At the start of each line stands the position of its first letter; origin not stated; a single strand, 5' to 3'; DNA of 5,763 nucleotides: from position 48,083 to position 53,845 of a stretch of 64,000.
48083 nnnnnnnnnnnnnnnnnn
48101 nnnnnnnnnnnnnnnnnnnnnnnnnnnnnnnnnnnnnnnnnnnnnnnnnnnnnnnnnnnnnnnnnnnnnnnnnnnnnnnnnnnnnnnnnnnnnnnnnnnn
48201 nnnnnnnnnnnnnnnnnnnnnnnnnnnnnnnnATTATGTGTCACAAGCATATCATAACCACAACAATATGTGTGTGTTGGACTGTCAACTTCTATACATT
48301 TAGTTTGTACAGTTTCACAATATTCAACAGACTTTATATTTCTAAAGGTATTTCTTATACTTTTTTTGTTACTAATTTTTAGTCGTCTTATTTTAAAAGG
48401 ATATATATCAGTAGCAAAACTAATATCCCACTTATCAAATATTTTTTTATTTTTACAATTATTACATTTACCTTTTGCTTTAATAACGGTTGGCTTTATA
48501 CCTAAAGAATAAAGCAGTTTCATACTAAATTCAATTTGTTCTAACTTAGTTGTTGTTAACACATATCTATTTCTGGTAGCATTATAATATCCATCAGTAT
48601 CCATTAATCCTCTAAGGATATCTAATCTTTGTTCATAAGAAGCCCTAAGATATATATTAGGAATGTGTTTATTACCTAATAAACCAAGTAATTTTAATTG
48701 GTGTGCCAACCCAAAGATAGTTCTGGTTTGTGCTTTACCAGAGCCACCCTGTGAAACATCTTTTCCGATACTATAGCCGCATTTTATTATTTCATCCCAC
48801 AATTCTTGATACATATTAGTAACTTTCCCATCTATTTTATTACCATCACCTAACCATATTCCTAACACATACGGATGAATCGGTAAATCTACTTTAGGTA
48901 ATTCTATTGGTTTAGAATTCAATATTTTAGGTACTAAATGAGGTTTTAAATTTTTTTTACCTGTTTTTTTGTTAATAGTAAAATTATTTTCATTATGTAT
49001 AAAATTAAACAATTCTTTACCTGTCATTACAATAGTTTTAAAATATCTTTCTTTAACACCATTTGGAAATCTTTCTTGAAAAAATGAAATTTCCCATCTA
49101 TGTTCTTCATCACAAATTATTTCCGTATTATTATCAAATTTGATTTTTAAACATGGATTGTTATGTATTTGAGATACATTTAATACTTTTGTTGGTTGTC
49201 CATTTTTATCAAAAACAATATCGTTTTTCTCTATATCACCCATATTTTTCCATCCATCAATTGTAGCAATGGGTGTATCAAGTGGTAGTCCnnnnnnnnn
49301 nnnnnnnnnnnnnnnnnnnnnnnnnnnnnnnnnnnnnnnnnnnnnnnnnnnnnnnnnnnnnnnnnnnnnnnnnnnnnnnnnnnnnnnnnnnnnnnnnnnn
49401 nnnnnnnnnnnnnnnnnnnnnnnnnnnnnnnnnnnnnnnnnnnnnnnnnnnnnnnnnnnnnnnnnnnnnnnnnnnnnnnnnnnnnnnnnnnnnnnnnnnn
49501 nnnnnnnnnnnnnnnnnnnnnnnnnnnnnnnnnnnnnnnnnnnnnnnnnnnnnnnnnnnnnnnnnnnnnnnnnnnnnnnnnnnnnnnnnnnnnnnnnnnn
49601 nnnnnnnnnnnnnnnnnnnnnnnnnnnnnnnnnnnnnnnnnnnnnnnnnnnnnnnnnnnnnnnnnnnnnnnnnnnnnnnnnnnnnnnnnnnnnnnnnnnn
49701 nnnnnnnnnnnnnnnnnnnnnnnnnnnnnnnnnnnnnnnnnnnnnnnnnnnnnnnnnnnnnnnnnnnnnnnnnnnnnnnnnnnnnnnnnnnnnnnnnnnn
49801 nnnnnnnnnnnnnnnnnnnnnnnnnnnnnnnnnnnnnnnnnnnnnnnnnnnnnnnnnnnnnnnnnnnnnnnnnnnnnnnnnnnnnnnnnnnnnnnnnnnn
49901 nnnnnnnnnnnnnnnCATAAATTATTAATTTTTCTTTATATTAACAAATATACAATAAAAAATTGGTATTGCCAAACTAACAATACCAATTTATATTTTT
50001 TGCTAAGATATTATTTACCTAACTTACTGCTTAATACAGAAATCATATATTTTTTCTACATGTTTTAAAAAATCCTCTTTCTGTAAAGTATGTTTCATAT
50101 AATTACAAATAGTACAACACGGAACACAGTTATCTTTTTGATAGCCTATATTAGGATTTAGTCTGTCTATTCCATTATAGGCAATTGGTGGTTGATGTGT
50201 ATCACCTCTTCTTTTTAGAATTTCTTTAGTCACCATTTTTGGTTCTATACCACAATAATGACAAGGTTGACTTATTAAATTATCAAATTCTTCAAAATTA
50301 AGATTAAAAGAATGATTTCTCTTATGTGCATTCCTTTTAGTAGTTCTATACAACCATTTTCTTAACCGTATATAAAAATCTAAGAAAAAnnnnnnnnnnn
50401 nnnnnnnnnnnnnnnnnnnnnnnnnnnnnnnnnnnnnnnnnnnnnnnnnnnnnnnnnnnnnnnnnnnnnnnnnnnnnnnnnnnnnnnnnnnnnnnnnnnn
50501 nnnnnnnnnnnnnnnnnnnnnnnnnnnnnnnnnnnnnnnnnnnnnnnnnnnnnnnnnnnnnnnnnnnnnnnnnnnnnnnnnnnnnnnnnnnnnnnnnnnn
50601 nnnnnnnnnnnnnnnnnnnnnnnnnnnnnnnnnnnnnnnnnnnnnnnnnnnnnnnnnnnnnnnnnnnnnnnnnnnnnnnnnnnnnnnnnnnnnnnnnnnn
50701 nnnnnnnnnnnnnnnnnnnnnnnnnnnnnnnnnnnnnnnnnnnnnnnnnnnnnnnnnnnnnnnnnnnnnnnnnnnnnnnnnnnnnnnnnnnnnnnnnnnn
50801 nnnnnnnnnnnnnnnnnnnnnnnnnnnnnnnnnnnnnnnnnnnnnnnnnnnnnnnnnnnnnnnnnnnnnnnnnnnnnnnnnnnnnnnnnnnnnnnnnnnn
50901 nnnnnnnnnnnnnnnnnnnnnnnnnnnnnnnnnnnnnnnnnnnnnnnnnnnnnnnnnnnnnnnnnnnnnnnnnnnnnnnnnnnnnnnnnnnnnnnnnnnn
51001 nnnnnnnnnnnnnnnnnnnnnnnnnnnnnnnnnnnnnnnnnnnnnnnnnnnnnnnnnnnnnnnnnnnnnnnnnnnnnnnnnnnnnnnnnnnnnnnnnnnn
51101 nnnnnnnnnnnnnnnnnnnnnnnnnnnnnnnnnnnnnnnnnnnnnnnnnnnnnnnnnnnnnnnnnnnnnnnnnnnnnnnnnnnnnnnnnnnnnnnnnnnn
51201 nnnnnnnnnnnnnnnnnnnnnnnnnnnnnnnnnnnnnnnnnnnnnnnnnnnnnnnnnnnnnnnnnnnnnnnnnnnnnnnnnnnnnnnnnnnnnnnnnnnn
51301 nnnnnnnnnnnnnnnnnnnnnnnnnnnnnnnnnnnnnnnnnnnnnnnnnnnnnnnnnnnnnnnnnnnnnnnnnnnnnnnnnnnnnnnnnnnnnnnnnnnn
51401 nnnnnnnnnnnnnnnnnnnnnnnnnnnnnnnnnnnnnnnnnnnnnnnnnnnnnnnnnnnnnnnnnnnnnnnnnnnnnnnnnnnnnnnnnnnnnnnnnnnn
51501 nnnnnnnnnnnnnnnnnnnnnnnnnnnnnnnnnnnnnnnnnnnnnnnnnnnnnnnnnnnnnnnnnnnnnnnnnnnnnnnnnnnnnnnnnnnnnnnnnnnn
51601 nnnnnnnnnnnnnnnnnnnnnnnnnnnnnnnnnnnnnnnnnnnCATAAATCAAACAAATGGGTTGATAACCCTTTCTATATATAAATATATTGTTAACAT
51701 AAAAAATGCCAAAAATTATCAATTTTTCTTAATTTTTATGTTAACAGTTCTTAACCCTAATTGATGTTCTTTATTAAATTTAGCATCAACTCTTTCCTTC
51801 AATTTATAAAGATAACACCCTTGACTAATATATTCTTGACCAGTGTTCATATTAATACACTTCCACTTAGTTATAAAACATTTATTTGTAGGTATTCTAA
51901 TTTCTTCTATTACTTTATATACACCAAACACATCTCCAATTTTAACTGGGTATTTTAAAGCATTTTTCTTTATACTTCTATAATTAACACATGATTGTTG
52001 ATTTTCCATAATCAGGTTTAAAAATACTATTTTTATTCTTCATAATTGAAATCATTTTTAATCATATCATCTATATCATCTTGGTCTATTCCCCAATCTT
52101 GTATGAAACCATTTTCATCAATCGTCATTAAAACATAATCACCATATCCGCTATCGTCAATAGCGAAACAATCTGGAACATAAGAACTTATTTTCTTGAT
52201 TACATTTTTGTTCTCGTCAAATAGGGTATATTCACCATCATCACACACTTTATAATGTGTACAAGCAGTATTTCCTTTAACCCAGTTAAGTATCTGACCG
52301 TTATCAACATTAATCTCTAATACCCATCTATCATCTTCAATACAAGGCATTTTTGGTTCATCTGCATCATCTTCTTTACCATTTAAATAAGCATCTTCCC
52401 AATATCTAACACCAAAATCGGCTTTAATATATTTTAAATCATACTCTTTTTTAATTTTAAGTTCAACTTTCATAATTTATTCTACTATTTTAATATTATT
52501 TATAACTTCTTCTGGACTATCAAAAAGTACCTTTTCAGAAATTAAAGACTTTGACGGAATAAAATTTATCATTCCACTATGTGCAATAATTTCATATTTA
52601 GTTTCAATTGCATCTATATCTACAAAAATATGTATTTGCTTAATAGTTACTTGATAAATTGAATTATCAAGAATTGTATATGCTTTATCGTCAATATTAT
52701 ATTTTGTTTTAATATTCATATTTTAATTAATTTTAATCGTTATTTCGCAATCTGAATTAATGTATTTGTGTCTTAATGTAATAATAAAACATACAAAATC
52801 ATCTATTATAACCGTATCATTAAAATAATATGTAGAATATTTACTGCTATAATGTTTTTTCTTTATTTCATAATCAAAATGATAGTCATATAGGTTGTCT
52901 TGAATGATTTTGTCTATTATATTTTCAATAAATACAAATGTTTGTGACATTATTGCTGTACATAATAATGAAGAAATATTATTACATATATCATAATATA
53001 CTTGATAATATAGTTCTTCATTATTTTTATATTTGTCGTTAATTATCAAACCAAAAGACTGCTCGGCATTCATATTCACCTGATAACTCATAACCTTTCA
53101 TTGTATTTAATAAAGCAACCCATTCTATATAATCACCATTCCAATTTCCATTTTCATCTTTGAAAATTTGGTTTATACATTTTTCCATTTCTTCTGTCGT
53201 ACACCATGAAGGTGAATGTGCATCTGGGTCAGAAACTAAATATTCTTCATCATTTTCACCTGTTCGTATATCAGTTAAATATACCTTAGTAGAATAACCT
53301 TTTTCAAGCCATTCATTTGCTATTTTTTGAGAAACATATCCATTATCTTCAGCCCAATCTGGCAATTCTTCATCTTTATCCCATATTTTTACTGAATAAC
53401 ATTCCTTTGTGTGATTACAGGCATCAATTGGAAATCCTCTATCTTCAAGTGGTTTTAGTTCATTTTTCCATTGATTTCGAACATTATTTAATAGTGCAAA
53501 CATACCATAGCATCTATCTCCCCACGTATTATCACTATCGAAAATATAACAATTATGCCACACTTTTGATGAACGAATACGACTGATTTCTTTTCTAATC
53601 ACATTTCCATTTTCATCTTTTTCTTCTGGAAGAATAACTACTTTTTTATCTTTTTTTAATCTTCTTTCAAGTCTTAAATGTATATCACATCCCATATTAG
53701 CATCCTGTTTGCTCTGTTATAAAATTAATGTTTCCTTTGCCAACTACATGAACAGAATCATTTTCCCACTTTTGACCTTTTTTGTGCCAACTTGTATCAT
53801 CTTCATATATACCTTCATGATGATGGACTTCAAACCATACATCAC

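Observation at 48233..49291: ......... intein with class-3 (WCT) hallmarks and Gly at position 1, inserted after the catalytic Lys of a PD-(D/E)XK nuclease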

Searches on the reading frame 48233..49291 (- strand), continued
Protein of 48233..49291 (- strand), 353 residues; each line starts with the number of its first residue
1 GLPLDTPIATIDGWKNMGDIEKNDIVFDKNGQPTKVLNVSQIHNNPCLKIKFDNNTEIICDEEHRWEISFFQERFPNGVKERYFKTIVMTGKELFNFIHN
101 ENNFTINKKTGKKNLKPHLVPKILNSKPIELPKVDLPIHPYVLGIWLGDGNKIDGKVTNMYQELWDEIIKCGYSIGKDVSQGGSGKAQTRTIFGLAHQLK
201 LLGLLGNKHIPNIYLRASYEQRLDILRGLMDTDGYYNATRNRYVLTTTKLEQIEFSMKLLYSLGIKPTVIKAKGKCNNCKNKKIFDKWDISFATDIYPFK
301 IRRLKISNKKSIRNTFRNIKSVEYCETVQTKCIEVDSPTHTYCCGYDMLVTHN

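Call 50: get_annotated_region(hit=H8, flank=600)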
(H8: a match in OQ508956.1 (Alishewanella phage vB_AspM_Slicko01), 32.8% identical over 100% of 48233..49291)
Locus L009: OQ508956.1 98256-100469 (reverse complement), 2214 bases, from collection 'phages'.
description: Alishewanella phage vB_AspM_Slicko01, complete genome.
organism: Alishewanella phage vB_AspM_Slicko01 (NCBI taxid 3038238)
taxonomy: Viruses; Duplodnaviria; Heunggongvirae; Uroviricota; Caudoviricetes
host: Alishewanella sp. SMS8; source: surface microlayer; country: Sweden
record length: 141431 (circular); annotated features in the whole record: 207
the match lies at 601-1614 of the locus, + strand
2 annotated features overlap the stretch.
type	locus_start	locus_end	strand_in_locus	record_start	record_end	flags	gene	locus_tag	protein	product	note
CDS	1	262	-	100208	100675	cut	-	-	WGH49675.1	hypothetical protein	-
CDS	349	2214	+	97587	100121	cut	-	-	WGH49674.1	HNH endonuclease domain protein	-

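Call 57: predict_structure(alignment_id=A3)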
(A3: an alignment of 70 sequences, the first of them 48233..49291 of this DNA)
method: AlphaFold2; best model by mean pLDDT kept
length: 353 residues; sequences in the alignment: 70
mean_pLDDT: 95.8   pTM: 0.92
mean pLDDT of the five models: 95.8, 95.4, 95.4, 95.3, 95.3
residues with pLDDT >= 90: 332; 70-90: 21; 50-70: 0; < 50: 0
segments of 3 or more residues with pLDDT < 50: none
pLDDT, mean of each block of 10 residues (from residue 1): 97 97 98 98 98 96 98 95 96 98 94 94 97 98 98 96 97 96 86 98 97 98 98 95 96 97 97 88 94 96 86 94 98 97 97 94
secondary structure, 60 per line:
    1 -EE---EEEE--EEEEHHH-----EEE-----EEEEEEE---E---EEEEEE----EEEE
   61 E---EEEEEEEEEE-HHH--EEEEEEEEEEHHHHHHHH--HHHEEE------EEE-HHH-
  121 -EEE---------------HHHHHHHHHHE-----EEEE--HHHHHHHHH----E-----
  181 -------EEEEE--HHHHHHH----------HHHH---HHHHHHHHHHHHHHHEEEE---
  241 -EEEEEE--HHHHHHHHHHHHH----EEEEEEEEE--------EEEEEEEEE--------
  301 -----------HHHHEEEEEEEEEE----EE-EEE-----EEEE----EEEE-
elements in order: E7-10 E13-16 E25-27 E33-39 E47-52 E57-61 E65-74 E81-90 H91-98 E104-106 E113-115 E122-124 H140-149 E156-159 H162-170 E188-192 H195-201 H212-215 H219-233 E234-237 E242-247 H250-262 E267-275 E284-292 H312-315 E316-325 E333-335 E341-344 E349-352

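Call 60: fold_search(model_id=the predicted structure, library=pdb)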
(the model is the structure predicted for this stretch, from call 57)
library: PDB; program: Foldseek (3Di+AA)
matches with E <= 10: 451; with E <= 0.001: 42
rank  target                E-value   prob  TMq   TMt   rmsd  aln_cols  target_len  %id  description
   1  1vde_B                8.6e-18  1.00  0.65  0.54  11.1       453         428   14  PI-SCEI, A HOMING ENDONUCLEASE WITH PROTEIN SPLICING ACTIVITY (released 1998-04-08)
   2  1ef0_A                1.2e-17  1.00  0.68  0.57  10.9       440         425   16  CRYSTAL STRUCTURE OF PI-SCEI MINIPRECURSOR (released 2000-06-07)
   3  1vde_A                1.3e-17  1.00  0.67  0.56  10.2       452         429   14  PI-SCEI, A HOMING ENDONUCLEASE WITH PROTEIN SPLICING ACTIVITY (released 1998-04-08)
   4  1jva_B                7.7e-17  1.00  0.66  0.55  10.5       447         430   14  CRYSTAL STRUCTURE OF THE VMA1-DERIVED ENDONUCLEASE BEARING THE N AND C EXTEIN PROPEPTIDES (released 2002-08-29)
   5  1lws_A                8.7e-17  1.00  0.65  0.55  10.4       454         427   15  Crystal structure of the intein homing endonuclease PI-SceI bound to its recognition sequence (released 2002-09-27)
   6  1dfa                  1.4e-16  1.00  0.63  0.56   9.9       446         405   14  CRYSTAL STRUCTURE OF PI-SCEI IN C2 SPACE GROUP (released 1999-12-08)
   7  1jva_A                2.4e-16  1.00  0.64  0.54  11.2       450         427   15  CRYSTAL STRUCTURE OF THE VMA1-DERIVED ENDONUCLEASE BEARING THE N AND C EXTEIN PROPEPTIDES (released 2002-08-29)
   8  1lwt_A                7.8e-16  1.00  0.65  0.52  11.3       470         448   15  Crystal structure of the intein homing endonuclease PI-SceI bound to its substrate DNA (Ca2+ free) (released 2002-09-27)
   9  1um2_B                4.4e-15  1.00  0.66  0.56  10.9       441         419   16  Crystal Structure of the Vma1-Derived Endonuclease with the Ligated Extein Segment (released 2004-09-22)
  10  7qsu                  5.6e-15  1.00  0.62  0.60   5.9       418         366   14  Crystal structure of homing endonuclease-associated TliVMA intein (C1A, d333-339) (released 2022-03-30)
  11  1um2_A                1.4e-14  1.00  0.67  0.58  10.8       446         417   14  Crystal Structure of the Vma1-Derived Endonuclease with the Ligated Extein Segment (released 2004-09-22)
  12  1ef0_B                1.5e-14  1.00  0.67  0.60  10.8       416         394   15  CRYSTAL STRUCTURE OF PI-SCEI MINIPRECURSOR (released 2000-06-07)
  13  7qss                  7.4e-12  1.00  0.59  0.50   9.1       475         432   14  Crystal structure of homing endonuclease-associated TliVMA intein (C1A) (released 2022-03-30)
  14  7qst                  1.2e-11  1.00  0.58  0.57   8.4       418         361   17  Crystal structure of homing endonuclease-associated PhoVMA intein (C1A) (released 2022-03-30)
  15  1dq3                  9.4e-09  1.00  0.61  0.49   7.0       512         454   13  CRYSTAL STRUCTURE OF AN ARCHAEAL INTEIN-ENCODED HOMING ENDONUCLEASE PI-PFUI (released 2000-07-05)
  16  6bs8_B                7.2e-07  1.00  0.30  0.80  12.4       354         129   13  The class 3 DnaB intein from Mycobacterium smegmatis (released 2018-11-21)
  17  6bs8_C                1.4e-06  1.00  0.29  0.79  13.2       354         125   12  The class 3 DnaB intein from Mycobacterium smegmatis (released 2018-11-21)
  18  6riy_A                2.0e-06  1.00  0.30  0.79   6.8       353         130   12  Crystal structure of MchDnaB-1 intein (N145AA) (released 2020-05-13)
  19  6riy_B                2.2e-06  1.00  0.19  0.48  14.8       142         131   18  Crystal structure of MchDnaB-1 intein (N145AA) (released 2020-05-13)
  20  6rix_B                3.1e-06  1.00  0.31  0.80   6.9       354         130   12  Crystal structure of MchDnaB-1 intein (released 2020-05-13)
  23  6rix_A                8.1e-06  1.00  0.30  0.79   7.0       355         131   13  Crystal structure of MchDnaB-1 intein (released 2020-05-13)
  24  6bs8_A                1.3e-05  1.00  0.19  0.50  15.8       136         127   19  The class 3 DnaB intein from Mycobacterium smegmatis (released 2018-11-21)
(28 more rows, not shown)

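Call 63: find_related_loci(query=A3, collection=viral_contigs, flank=1500)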
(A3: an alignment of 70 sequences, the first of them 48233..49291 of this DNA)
Query A3 (353 aa) in viral_contigs; peptide patterns used: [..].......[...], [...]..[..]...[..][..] (x = any residue, [..] = any of these).
600 stretches matched a pattern (row limit reached: there are more); 581 encode a relative of the query (tblastn E <= 1e-3); the best 80 are kept; 80 distinct loci.
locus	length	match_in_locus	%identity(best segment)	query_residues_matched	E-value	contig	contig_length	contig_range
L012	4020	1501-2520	52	1-353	2e-113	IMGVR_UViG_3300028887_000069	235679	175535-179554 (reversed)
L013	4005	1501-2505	49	1-353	1e-102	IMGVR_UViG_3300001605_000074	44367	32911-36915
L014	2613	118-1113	50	1-353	1e-102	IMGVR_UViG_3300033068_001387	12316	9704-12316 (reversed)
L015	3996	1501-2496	51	1-353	1e-100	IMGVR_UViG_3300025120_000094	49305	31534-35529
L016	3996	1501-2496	50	1-353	6e-100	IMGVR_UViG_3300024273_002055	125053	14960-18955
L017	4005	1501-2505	48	1-353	3e-99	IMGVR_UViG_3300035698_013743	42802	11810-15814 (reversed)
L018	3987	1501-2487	47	1-353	3e-98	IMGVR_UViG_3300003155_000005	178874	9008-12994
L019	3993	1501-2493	47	1-353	1e-97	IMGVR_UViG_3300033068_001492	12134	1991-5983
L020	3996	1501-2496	47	1-353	4e-97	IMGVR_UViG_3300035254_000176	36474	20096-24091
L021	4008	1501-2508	46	1-353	2e-94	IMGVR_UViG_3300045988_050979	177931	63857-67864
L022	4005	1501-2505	47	1-353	2e-93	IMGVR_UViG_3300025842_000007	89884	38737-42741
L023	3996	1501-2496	47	1-353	1e-89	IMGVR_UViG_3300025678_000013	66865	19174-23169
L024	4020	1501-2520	44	1-353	7e-86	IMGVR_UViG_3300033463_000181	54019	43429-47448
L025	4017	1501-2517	45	1-353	1e-83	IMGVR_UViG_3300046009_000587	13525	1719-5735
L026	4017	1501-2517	45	1-353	1e-83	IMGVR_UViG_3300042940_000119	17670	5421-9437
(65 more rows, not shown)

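Call 71: find_encoding_contigs(protein=P0150, flank=3000, max_places=2)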
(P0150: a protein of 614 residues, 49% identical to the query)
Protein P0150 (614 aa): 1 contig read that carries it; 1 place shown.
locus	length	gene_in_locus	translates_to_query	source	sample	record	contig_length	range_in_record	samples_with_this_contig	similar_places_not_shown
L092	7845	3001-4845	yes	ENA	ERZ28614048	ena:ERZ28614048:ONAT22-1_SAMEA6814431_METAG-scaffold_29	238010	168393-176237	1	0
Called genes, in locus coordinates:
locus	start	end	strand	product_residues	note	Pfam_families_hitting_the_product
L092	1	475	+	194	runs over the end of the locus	-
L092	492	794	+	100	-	-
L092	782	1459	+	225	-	-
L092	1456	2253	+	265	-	PF04446:Thg1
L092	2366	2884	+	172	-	PF00436:SSB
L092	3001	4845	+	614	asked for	-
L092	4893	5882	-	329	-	-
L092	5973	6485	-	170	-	PF14359:DUF4406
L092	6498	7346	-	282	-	-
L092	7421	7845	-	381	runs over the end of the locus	PF01541:GIY-YIG, PF07453:NUMOD1 (faint)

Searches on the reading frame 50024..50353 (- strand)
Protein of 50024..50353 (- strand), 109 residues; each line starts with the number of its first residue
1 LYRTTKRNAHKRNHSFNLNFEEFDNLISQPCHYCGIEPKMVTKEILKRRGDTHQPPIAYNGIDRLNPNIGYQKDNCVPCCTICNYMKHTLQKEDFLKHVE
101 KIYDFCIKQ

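Call 38: search_protein_families(library=phrogs, proteins=[window:50024-50353:-], max_evalue=0.001)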
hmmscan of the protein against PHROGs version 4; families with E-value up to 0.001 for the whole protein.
window:50024-50353:- (109 aa): 5 families
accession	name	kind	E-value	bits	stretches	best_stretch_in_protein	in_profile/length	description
phrog_1035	-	DNA, RNA and nucleotide metabolism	2.5e-16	61.3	1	1-106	129-229/271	endonuclease VII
phrog_3118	-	DNA, RNA and nucleotide metabolism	4.6e-16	60.1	1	1-94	17-103/287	HNH endonuclease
phrog_3322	-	DNA, RNA and nucleotide metabolism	8.8e-11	42.9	1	1-102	55-148/162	endonuclease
phrog_1400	-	moron, auxiliary metabolic gene and host takeover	5.7e-08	33.9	1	2-102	13-101/251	Srd anti-sigma factor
phrog_4592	-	moron, auxiliary metabolic gene and host takeover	1.9e-07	32.1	1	2-98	64-143/170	decoy of host sigma70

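Call 39: search_protein_families(library=pfam, proteins=[window:50024-50353:-], max_evalue=0.001)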
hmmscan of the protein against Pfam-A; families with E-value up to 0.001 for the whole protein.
window:50024-50353:- (109 aa): 0 families

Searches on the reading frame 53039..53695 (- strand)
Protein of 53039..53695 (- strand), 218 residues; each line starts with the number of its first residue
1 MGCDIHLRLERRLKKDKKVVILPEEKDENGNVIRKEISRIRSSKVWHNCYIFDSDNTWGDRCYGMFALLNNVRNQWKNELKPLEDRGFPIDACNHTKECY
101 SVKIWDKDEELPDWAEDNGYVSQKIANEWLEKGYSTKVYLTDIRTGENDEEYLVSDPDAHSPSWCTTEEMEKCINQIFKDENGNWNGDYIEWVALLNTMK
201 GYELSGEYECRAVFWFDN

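Call 38: search_protein_families(library=phrogs, proteins=[window:53039-53695:-], max_evalue=0.001)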
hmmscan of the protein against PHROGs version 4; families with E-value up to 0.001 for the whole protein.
window:53039-53695:- (218 aa): 1 family
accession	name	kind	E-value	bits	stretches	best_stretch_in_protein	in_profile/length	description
phrog_10141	-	unknown function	2.7e-17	64.6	1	1-218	1-212/212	-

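Call 39: search_protein_families(library=pfam, proteins=[window:53039-53695:-], max_evalue=0.001)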
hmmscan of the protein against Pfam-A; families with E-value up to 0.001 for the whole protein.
window:53039-53695:- (218 aa): 0 families
